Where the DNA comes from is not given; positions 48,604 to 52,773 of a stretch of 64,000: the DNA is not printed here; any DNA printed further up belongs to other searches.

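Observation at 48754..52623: Single 1289-aa polypeptide fusing an MMPL exporter, an LPLAT acyltransferase and a SAM methyltransferase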

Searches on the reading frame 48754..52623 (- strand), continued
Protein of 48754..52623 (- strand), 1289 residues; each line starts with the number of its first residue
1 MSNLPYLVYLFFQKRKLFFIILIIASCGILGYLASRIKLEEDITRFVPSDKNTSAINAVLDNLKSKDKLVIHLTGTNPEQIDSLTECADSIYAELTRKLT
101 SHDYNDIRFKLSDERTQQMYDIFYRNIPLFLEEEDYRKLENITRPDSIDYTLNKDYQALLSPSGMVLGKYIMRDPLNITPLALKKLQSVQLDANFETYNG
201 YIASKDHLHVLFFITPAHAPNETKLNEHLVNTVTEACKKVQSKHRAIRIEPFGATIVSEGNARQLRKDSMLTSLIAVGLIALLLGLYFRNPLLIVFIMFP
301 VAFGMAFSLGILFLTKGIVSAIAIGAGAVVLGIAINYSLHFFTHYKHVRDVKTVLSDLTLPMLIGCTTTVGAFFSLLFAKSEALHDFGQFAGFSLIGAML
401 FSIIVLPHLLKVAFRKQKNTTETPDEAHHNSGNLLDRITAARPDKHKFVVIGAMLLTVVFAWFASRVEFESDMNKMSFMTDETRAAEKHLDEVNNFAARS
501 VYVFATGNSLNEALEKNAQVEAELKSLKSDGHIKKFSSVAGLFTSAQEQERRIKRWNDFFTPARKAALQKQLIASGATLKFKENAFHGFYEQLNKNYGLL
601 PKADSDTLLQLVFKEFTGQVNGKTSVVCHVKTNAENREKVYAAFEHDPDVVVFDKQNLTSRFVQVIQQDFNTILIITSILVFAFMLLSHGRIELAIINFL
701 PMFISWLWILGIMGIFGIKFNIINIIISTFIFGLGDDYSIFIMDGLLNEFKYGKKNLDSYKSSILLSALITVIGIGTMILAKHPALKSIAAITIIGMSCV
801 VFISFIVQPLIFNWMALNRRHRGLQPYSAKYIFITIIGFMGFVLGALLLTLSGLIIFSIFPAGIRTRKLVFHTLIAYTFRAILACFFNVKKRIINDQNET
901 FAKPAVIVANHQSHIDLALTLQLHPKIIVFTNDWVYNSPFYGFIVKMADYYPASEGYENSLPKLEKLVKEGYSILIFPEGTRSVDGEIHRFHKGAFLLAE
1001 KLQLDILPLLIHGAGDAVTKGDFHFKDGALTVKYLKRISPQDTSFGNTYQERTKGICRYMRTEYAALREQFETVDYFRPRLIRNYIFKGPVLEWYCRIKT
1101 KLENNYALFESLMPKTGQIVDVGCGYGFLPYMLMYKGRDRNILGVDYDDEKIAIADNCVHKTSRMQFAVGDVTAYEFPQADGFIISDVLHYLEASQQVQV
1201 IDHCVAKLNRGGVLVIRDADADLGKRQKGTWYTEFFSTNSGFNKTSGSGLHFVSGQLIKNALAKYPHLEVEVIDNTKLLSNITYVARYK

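Call 17: search_protein_families(library=pfam, proteins=[L028:8785-9984:+, L028:13950-15485:+, L038:714-1775:+, L038:1872-3128:+, L038:15497-17068:+, L038:17065-17439:+, L038:17452-18744:+, L038:22721-23302:+, L013:8836-9933:+, L013:13920-15011:+], max_evalue=0.001)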
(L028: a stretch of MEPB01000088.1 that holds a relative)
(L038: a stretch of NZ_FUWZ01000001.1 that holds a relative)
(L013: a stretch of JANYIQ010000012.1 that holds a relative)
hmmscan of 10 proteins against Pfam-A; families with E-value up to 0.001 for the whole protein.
L028:8785-9984:+ (399 aa): 3 families
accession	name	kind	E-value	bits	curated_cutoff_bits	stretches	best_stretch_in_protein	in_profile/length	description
PF00535.33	Glycos_transf_2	-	5.4e-28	98.5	23.3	1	17-137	1-124/168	Glycosyl transferase family 2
PF09835.14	DUF2062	-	5e-17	62.7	27.4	1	278-392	24-145/147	Uncharacterized protein conserved in bacteria (DUF2062)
PF13641.12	Glyco_tranf_2_3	-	0.00021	21.8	27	1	16-85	3-83/230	Glycosyltransferase like family 2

L028:13950-15485:+ (511 aa): 9 families
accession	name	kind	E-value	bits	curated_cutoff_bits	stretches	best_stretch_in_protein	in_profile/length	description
PF13450.12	NAD_binding_8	-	1.2e-14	54.8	21.9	1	10-77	1-68/68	NAD(P)-binding Rossmann-like domain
PF01593.30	Amino_oxidase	-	1.1e-08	35.2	19.8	1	15-284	1-266/443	Flavin containing amine oxidoreductase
PF01266.30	DAO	-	1.7e-08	34.8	27.9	1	7-42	1-37/353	FAD dependent oxidoreductase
PF01946.23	Thi4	-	2.1e-07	30.8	26.2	1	5-43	17-56/235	Thi4 family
PF00890.30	FAD_binding_2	-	4e-07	30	20.4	1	7-45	1-39/414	FAD binding domain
PF03486.20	HI0933_like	-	1.1e-05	25.5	50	0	7-45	2-40/244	HI0933-like protein Rossmann domain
PF12831.13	FAD_oxidored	-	5e-05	23.2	27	1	7-44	1-38/416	FAD dependent oxidoreductase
PF07992.20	Pyr_redox_2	-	0.00042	20.3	26.1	0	6-39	1-34/291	Pyridine nucleotide-disulphide oxidoreductase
PF01494.25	FAD_binding_3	-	0.00083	19.1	22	0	5-38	1-34/349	FAD binding domain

L038:714-1775:+ (353 aa): 9 families
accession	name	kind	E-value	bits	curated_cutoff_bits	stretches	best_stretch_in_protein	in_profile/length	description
PF00891.24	Methyltransf_2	-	1.1e-18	67.8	22.3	1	179-331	64-208/210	O-methyltransferase domain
PF21212.3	Dimerisation2-like_dom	-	9.3e-18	64.8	27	1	16-85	4-72/72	Dimerisation2-like domain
PF08242.18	Methyltransf_12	-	2.8e-11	44.4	30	1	182-281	1-98/98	Methyltransferase domain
PF13649.12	Methyltransf_25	-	1.4e-10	42.1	27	1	182-279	2-97/97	Methyltransferase domain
PF13489.12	Methyltransf_23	-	2.8e-08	34.1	27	1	175-336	20-163/164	Methyltransferase domain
PF05891.18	Methyltransf_PK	-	8.1e-05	22.7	27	1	227-350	103-212/218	AdoMet dependent proline di-methyltransferase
PF01209.24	Ubie_methyltran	-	0.0001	22.2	20.1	1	171-286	41-154/233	ubiE/COQ5 methyltransferase family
PF08100.18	Dimerisation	-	0.00048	20.3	25.6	0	11-93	4-89/93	O-methyltransferase dimerisation domain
PF05175.20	MTS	-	0.00059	20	23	0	173-252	27-104/170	Methyltransferase small domain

L038:1872-3128:+ (418 aa): 11 families
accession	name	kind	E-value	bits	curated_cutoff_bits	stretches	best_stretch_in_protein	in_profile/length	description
PF04820.20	Trp_halogenase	-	2.3e-25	89.8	21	2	93-365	145-399/458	Tryptophan halogenase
PF01494.25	FAD_binding_3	-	1.2e-17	64.6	22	1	6-164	2-159/349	FAD binding domain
PF12831.13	FAD_oxidored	-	2.6e-12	47.2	27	1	7-168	1-150/416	FAD dependent oxidoreductase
PF01266.30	DAO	-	5.6e-10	39.7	27.9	1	100-317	142-351/353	FAD dependent oxidoreductase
PF07992.20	Pyr_redox_2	-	1.5e-09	38.1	26.1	1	7-38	2-31/291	Pyridine nucleotide-disulphide oxidoreductase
PF00070.33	Pyr_redox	-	1.1e-07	32.6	22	0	8-41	2-35/82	Pyridine nucleotide-disulphide oxidoreductase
PF00890.30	FAD_binding_2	-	3.8e-06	26.8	20.4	1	7-38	1-32/414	FAD binding domain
PF03486.20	HI0933_like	-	4.4e-06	26.7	50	1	7-38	2-33/244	HI0933-like protein Rossmann domain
PF01134.28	GIDA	-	6.8e-05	22.5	22.1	1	7-50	1-29/391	Glucose inhibited division protein A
PF05834.18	Lycopene_cycl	-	0.00028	20.5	23.4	0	7-35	1-31/380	Lycopene cyclase protein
PF13450.12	NAD_binding_8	-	0.00056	20.6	21.9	0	10-36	1-27/68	NAD(P)-binding Rossmann-like domain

L038:15497-17068:+ (523 aa): 1 family
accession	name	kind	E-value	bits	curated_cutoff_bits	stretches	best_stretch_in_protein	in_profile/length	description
PF03417.21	AAT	-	1.4e-22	80.9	23.2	1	163-355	4-186/225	Acyl-coenzyme A:6-aminopenicillanic acid acyl-transferase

L038:17065-17439:+ (124 aa): 1 family
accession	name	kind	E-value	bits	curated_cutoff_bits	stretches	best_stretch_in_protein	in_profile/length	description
PF01648.25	ACPS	-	2.7e-19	69.7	25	1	4-113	1-104/111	4'-phosphopantetheinyl transferase superfamily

L038:17452-18744:+ (430 aa): 1 family
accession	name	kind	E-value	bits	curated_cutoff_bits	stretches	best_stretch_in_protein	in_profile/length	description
PF00501.34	AMP-binding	-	8.9e-14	51.5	29.9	1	75-288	157-376/384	AMP-binding enzyme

L038:22721-23302:+ (193 aa): 2 families
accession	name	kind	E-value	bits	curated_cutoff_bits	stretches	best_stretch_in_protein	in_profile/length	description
PF13795.12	HupE_UreJ_2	-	7.4e-53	178.8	24.5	1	5-158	1-153/156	HupE / UreJ protein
PF04955.18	HupE_UreJ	-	0.00028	20.9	23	1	18-154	32-154/179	HupE / UreJ protein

L013:8836-9933:+ (365 aa): 1 family
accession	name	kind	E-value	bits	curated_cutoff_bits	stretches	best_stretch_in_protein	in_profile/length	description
PF05990.18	DUF900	-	4.5e-10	39.8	20.5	1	110-277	17-182/232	Alpha/beta hydrolase of unknown function (DUF900)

L013:13920-15011:+ (363 aa): 3 families
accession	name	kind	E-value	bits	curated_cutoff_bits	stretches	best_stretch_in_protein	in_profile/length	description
PF05343.19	Peptidase_M42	-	2.6e-74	250.3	23.2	1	53-345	1-292/292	M42 glutamyl aminopeptidase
PF04389.22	Peptidase_M28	-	2e-06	28.1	21.3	1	182-331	30-171/193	Peptidase family M28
PF01546.33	Peptidase_M20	-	4.5e-06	27.2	24.6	1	177-351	27-205/206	Peptidase family M20/M25/M40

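Call 28: find_homologous_proteins(query=L028:8785-9984:+)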
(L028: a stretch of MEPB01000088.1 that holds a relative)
Query L028:8785-9984:+ (399 aa): 8000 proteins with E <= 0.001 among 8000 candidates; the best 120 are listed.
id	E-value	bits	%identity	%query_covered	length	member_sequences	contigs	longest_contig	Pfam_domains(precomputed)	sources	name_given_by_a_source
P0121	2.0e-241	818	92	100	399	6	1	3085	PF00535.33,PF09835.15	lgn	-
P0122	5.5e-234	794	89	99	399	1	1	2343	PF00535.33,PF09835.15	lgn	-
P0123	6.5e-229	777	87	100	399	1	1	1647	PF00535.33,PF09835.15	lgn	-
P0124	7.4e-229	777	86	100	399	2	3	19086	PF00535.33,PF09835.15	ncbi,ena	-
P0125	2.0e-193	660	73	98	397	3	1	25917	PF00535.33,PF09835.15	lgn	-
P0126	4.7e-193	659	73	98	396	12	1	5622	PF00535.33,PF09835.15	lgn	-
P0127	6.2e-193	659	72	99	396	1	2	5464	PF00535.33,PF09835.15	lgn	-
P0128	7.8e-193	658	74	96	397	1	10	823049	PF00535.33,PF09835.15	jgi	jgi:glycosyltransferase involved in cell wall biosynthesis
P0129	1.2e-192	658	74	98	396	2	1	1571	PF00535.33,PF09835.15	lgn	-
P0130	1.7e-192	657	73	98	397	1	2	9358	PF00535.33,PF09835.15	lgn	-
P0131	8.2e-192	655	72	99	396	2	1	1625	PF00535.33,PF09835.15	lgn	-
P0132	1.6e-191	654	73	96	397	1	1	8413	PF00535.33,PF09835.15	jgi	jgi:glycosyltransferase involved in cell wall biosynthesis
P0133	2.4e-191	654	73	98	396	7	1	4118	PF00535.33,PF09835.15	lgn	-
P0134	4.5e-191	653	72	99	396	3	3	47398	PF00535.33,PF09835.15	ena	-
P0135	7.1e-191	652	73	96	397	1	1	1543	PF00535.33,PF09835.15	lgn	-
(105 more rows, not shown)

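Call 40: search_solved_structures(query=window:48757-52623:-, max_evalue=0.01)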
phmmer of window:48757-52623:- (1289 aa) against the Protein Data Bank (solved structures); distinct sequences matched with E-value up to 0.01: 10.
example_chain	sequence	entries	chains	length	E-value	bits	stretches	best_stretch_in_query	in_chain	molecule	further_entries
5kym_A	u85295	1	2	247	3.3e-12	48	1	840-1044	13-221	1-acyl-sn-glycerol-3-phosphate acyltransferase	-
6wu0_B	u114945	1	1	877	6.7e-10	40.4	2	675-813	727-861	Hopanoid biosynthesis associated RND transporter like protein HpnN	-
5khn_B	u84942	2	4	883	1.5e-08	35.9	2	681-819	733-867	RND transporter | Putative RND superfamily efflux pump membrane protein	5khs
4iv8_A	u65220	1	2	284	0.00025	21.9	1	1113-1223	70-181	Phosphoethanolamine N-methyltransferase,putative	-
3dtn_A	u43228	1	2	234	0.00027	21.8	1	1115-1218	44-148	Putative Methyltransferase MM_2633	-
1ve3_A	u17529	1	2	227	0.0005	21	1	1099-1204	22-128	hypothetical protein PH0226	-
8x8i_A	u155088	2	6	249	0.00052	20.9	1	1108-1215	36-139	Malonyl-[acyl-carrier protein] O-methyltransferase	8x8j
8rdl_A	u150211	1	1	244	0.00072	20.4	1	1108-1222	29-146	ToxA protein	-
6uv6_A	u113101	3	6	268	0.0021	18.9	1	1116-1224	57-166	D-glucose O-methyltransferase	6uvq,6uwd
5i2h_A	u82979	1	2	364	0.0081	16.9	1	1120-1219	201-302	O-methyltransferase family 2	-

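Call 41: find_homologous_proteins(query=L028:5093-6151:+)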
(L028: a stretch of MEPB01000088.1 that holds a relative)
Query L028:5093-6151:+ (352 aa): 5065 proteins with E <= 0.001 among 6589 candidates; the best 120 are listed.
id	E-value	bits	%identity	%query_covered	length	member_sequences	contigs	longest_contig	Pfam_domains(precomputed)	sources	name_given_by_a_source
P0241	2.1e-235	798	100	100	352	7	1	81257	PF00109.33,PF13723.13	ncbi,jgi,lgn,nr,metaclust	ncbi:MAG: hypothetical protein A3F72_20145 [Bacteroidetes bacterium RIFCSPLOWO2_12_FULL_35_15]|nr:MA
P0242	2.4e-202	689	88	98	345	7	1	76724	PF00109.33,PF13723.13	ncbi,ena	-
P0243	4.4e-168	577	73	98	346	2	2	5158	PF00109.33,PF13723.13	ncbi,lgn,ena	-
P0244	4.5e-160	551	69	100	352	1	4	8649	PF00109.33,PF13723.13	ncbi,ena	-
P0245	5.7e-160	550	69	100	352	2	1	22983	PF00109.33,PF13723.13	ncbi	-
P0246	3.1e-159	548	70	100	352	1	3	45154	PF00109.33,PF13723.13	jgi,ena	-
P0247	1.3e-158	546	67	100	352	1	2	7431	PF00109.33,PF13723.13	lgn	-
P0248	2.6e-158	545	68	100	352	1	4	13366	PF00109.33,PF13723.13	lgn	-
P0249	6.4e-157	540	67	100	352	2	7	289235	PF00109.33,PF13723.13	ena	-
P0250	7.4e-156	537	66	100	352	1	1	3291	PF00109.33,PF13723.13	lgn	-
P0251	1.3e-155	536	69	100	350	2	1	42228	PF00109.33,PF13723.13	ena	-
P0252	2.3e-155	535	67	100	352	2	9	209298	PF00109.33,PF13723.13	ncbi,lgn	-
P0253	1.6e-153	529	67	100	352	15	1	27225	PF00109.33,PF13723.13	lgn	-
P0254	1.5e-151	523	67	100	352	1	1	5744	PF00109.33,PF13723.13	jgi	jgi:hypothetical protein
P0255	5.3e-151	521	66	100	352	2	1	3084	PF00109.33,PF13723.13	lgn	-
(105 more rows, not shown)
